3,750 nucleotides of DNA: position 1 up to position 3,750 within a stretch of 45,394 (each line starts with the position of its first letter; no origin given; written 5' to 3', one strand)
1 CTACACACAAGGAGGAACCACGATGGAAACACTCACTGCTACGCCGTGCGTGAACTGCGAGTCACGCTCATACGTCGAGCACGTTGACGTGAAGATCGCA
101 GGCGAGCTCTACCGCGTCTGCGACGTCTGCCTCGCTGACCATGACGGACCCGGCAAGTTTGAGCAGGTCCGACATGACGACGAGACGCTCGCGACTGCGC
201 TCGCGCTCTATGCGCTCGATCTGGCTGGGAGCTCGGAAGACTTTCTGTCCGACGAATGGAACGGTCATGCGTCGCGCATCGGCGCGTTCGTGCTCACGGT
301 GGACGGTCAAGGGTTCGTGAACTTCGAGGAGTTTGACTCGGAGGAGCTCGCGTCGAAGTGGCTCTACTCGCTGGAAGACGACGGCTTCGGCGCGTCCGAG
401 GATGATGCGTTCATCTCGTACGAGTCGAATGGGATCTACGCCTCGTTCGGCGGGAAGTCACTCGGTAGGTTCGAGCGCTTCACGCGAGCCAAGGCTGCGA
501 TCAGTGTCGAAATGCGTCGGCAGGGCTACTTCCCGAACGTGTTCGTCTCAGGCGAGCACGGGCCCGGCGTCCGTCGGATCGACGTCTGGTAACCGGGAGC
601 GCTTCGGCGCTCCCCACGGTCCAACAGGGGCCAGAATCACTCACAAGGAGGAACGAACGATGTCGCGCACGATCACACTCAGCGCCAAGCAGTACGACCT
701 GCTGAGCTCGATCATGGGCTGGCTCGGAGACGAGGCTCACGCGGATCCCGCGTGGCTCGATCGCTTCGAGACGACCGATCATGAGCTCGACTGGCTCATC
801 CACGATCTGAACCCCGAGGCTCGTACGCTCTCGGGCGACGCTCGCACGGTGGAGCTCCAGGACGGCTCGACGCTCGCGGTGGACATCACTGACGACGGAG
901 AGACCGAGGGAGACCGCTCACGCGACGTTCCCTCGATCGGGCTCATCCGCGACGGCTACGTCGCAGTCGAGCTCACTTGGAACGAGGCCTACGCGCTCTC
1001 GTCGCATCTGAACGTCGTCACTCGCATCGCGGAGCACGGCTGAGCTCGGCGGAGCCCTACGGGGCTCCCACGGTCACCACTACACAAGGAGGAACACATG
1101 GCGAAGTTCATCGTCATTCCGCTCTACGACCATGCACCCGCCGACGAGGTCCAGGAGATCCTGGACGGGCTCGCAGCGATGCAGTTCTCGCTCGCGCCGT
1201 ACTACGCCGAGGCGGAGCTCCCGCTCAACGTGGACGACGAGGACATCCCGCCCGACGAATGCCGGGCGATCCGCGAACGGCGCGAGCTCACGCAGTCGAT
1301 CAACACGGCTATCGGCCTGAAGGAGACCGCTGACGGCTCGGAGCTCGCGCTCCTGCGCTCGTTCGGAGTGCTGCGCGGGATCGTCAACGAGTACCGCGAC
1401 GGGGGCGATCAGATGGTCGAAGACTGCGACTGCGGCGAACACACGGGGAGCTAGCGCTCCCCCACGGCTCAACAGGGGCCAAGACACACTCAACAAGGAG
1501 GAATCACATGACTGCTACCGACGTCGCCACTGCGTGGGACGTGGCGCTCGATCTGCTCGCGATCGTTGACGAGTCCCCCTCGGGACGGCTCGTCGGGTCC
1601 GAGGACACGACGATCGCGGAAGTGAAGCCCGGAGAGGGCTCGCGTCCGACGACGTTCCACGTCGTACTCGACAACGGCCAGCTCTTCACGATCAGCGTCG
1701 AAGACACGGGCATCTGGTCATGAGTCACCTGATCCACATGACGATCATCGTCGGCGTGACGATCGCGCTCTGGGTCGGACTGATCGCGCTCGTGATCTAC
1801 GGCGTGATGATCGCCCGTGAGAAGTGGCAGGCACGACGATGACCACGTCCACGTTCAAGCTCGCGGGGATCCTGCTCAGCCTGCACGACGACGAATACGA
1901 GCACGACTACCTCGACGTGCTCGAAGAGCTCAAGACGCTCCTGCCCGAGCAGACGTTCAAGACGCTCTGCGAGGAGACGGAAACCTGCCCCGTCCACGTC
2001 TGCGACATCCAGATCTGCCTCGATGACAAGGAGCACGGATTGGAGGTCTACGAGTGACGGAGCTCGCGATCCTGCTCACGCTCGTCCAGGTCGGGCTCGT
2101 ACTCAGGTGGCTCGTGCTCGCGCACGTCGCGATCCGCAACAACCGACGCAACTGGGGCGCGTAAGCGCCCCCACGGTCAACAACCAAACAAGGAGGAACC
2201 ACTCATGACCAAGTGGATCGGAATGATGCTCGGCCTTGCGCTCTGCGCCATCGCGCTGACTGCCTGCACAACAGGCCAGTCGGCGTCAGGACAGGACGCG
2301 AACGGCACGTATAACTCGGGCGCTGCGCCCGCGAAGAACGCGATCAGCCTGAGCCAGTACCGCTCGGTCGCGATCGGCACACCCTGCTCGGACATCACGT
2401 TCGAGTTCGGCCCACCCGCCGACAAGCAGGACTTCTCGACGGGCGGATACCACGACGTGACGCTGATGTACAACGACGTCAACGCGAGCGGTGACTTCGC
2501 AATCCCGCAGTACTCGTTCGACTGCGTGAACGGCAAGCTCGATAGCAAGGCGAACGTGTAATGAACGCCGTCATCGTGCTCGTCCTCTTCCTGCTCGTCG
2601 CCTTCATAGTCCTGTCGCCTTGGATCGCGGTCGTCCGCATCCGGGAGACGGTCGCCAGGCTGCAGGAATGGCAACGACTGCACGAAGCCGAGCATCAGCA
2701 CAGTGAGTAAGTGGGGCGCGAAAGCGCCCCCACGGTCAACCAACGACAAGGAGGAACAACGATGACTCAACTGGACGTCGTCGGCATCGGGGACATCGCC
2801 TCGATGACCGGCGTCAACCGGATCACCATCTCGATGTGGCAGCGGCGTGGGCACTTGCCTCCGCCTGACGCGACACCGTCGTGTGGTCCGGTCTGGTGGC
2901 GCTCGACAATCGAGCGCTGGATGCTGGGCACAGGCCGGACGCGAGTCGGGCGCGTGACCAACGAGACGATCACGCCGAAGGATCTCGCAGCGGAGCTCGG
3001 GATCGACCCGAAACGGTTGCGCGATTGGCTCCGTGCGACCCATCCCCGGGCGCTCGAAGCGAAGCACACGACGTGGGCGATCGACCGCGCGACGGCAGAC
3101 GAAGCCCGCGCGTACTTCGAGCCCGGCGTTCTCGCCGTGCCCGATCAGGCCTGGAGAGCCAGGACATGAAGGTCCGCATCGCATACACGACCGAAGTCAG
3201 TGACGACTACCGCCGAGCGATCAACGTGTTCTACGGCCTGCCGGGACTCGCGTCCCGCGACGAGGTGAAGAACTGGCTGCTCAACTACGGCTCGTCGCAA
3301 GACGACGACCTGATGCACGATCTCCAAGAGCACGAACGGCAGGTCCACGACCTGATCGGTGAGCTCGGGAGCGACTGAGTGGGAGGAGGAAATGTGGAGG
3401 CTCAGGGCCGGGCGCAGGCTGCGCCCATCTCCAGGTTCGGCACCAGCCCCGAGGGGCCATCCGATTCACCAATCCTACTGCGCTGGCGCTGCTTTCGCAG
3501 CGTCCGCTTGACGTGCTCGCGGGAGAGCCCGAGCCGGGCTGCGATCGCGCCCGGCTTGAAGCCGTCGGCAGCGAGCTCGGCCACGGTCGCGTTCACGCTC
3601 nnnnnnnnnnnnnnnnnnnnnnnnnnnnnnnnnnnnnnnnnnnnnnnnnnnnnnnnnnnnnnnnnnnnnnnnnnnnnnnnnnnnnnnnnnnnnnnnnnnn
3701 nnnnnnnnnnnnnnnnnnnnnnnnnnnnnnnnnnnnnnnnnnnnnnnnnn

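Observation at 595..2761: Cassette hairpins co-vary and carry hyperstable UNCG/GNRA tetraloops, pointing to an RNA-level function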

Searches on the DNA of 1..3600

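Call 38: search_rna_families(source=window, start=1, end=3600, threshold=evalue, max_evalue=10, show_alignments=3)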
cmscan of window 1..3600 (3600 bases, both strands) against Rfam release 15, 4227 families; matches with E-value up to 10: 2.
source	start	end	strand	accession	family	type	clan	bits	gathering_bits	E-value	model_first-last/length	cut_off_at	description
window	1386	1466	-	RF02463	Ms_AS-1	Gene; sRNA;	-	17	37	4.9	1-98/98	no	Mycobacterium sRNA Ms_AS-1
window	546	612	-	RF04320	RsmV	Gene; sRNA;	CL00106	16.7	100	0.097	17-92/196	no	RsmV RNA family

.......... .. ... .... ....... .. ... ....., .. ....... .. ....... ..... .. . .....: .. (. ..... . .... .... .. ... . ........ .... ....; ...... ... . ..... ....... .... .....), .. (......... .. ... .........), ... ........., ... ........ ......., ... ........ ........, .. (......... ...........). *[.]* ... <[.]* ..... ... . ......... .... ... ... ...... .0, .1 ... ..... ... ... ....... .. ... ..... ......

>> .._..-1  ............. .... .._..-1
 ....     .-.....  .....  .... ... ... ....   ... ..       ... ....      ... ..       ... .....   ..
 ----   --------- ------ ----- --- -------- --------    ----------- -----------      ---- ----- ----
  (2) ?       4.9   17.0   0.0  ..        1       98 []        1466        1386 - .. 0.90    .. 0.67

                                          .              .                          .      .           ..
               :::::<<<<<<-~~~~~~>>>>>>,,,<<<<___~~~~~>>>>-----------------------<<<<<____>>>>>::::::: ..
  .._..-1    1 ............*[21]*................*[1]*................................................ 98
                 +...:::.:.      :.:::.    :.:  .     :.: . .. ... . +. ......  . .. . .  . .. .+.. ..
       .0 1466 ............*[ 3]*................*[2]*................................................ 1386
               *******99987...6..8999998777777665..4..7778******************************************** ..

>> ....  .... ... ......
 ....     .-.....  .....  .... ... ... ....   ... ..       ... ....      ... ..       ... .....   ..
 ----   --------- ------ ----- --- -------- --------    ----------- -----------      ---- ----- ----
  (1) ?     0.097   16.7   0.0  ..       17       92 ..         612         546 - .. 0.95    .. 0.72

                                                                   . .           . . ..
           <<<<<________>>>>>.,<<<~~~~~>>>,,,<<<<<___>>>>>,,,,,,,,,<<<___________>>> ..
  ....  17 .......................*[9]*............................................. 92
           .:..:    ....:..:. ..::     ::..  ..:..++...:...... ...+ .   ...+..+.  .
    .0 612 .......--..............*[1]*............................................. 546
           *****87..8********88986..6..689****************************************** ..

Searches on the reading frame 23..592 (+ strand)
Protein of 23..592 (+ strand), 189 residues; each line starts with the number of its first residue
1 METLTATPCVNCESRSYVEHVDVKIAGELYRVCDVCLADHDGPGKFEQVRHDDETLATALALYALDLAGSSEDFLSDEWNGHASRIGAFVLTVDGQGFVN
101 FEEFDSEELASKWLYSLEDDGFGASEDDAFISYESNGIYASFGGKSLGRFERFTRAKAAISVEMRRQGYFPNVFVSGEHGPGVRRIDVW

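Call 17: search_protein_families(library=phrogs, proteins=[window:23-589:+], max_evalue=0.01)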
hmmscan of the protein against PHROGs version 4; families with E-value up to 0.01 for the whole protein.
window:23-589:+ (189 aa): 0 families

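Call 24: find_encoding_contigs(protein=window:23-592:+, flank=10000, max_places=10)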
Protein window:23-592:+ (189 aa): 2 contigs read that carry it; 2 places shown.
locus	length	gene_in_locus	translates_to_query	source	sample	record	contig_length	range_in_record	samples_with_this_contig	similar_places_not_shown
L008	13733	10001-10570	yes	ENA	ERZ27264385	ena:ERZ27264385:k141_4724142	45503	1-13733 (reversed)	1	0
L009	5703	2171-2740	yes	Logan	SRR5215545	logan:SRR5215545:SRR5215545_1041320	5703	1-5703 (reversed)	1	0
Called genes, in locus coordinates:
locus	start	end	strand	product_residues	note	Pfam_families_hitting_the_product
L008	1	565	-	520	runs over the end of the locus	-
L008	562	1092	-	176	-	-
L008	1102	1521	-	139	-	-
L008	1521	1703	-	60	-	-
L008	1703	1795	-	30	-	-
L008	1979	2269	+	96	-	PF04218:CENP-B_N (faint)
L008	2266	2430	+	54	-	-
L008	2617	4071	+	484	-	PF20188:DUF6551 (faint)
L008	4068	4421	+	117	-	-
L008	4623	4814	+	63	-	-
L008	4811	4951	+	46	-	-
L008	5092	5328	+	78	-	-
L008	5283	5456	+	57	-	-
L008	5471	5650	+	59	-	-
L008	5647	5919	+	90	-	-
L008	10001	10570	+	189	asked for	-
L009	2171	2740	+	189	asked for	-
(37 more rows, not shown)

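Call 25: find_homologous_proteins(query=window:23-589:+)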
Query window:23-589:+ (189 aa): 7 proteins with E <= 0.001 among 225 candidates.
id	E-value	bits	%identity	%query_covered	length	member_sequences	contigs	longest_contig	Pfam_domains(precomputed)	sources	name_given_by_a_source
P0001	6.0e-124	429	100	100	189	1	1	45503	-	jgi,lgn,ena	-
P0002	5.8e-83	295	70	100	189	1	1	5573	-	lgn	-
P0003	1.2e-66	242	61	100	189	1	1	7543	-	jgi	jgi:hypothetical protein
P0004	4.2e-60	221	54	100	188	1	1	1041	-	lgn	-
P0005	3.2e-57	211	60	91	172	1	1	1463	-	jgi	jgi:hypothetical protein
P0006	3.8e-46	175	58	81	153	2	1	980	-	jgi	jgi:hypothetical protein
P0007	1.1e-43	167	53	84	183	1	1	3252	-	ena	-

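Call 26: find_encoding_contigs(protein=P0002, flank=10000)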
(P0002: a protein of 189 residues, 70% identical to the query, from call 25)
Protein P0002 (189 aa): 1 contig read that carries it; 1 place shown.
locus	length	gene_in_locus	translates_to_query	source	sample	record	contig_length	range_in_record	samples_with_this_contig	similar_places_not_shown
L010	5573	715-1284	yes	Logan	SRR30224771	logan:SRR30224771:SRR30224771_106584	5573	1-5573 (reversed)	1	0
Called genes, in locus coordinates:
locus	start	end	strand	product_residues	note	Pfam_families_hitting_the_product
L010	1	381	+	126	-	?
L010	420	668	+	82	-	-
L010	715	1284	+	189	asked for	-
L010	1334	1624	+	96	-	-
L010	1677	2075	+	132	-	-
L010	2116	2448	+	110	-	-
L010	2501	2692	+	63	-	-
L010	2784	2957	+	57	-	-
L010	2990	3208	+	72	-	-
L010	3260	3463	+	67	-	-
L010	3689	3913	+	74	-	-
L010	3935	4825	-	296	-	-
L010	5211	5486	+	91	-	PF12844:HTH_19, PF13560:HTH_31, PF01381:HTH_3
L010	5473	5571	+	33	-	?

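Call 27: find_encoding_contigs(protein=P0003, flank=10000)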
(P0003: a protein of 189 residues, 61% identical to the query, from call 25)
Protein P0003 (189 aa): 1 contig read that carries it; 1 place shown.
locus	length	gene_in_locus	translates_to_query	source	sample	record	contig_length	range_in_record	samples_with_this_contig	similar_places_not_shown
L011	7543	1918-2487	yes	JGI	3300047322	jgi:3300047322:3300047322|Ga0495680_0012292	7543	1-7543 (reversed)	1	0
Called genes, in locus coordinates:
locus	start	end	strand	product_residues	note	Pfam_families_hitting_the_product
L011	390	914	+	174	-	-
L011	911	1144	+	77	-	-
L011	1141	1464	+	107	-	-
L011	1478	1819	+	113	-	-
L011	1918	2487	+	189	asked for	-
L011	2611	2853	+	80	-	-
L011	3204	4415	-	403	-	PF13481:AAA_25 (faint)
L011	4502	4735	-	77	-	-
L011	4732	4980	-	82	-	-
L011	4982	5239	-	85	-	-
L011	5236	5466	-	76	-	-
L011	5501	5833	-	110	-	-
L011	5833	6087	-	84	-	-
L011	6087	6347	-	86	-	-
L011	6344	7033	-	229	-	PF13936:HTH_38 (faint), PF04545:Sigma70_r4 (faint), PF08281:Sigma70_r4_2 (faint)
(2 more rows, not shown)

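Call 28: find_encoding_contigs(protein=P0007, flank=10000)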
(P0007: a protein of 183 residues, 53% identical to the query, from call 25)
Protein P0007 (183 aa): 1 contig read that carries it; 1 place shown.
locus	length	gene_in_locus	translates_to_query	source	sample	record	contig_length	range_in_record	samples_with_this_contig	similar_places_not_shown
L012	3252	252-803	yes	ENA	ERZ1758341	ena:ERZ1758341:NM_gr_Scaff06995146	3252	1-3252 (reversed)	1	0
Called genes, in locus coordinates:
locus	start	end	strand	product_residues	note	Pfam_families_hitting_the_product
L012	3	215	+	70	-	?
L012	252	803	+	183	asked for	-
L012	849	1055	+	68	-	-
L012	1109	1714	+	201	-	-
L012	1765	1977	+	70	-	-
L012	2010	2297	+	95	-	-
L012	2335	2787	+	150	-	PF07553:Lipoprotein_Ltp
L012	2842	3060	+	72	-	-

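Call 32: find_encoding_contigs(protein=P0004, flank=3000)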
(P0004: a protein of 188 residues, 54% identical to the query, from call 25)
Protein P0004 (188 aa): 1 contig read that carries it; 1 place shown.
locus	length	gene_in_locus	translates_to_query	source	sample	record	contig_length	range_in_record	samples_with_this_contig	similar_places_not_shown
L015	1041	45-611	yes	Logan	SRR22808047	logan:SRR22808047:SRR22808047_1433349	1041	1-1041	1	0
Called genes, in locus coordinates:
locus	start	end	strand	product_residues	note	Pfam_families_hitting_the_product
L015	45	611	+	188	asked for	-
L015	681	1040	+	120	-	?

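Call 33: find_encoding_contigs(protein=P0005, flank=3000)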
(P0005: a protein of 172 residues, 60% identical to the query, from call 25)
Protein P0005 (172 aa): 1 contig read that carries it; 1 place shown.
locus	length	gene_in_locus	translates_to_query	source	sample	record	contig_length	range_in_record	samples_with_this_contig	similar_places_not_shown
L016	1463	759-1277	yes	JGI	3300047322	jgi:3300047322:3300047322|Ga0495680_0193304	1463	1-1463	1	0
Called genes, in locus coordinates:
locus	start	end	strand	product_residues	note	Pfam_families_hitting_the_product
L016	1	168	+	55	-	?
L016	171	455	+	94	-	-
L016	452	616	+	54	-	-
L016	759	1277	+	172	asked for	-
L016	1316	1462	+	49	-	?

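Call 34: find_encoding_contigs(protein=P0006, flank=3000)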
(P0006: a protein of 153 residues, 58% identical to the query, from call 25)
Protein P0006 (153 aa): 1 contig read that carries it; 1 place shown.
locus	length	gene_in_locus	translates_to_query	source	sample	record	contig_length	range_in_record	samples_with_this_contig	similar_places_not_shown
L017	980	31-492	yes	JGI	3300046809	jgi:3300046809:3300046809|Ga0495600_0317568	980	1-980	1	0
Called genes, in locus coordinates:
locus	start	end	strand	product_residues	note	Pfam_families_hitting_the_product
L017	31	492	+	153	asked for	-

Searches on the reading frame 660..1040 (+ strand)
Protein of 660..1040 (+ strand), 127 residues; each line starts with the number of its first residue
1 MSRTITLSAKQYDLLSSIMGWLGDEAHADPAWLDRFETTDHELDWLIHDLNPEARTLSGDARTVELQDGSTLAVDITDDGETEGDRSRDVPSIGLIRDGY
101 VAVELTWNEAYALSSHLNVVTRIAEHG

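Call 17: search_protein_families(library=phrogs, proteins=[window:660-1040:+], max_evalue=0.01)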
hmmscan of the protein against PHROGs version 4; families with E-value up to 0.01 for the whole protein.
window:660-1040:+ (127 aa): 0 families
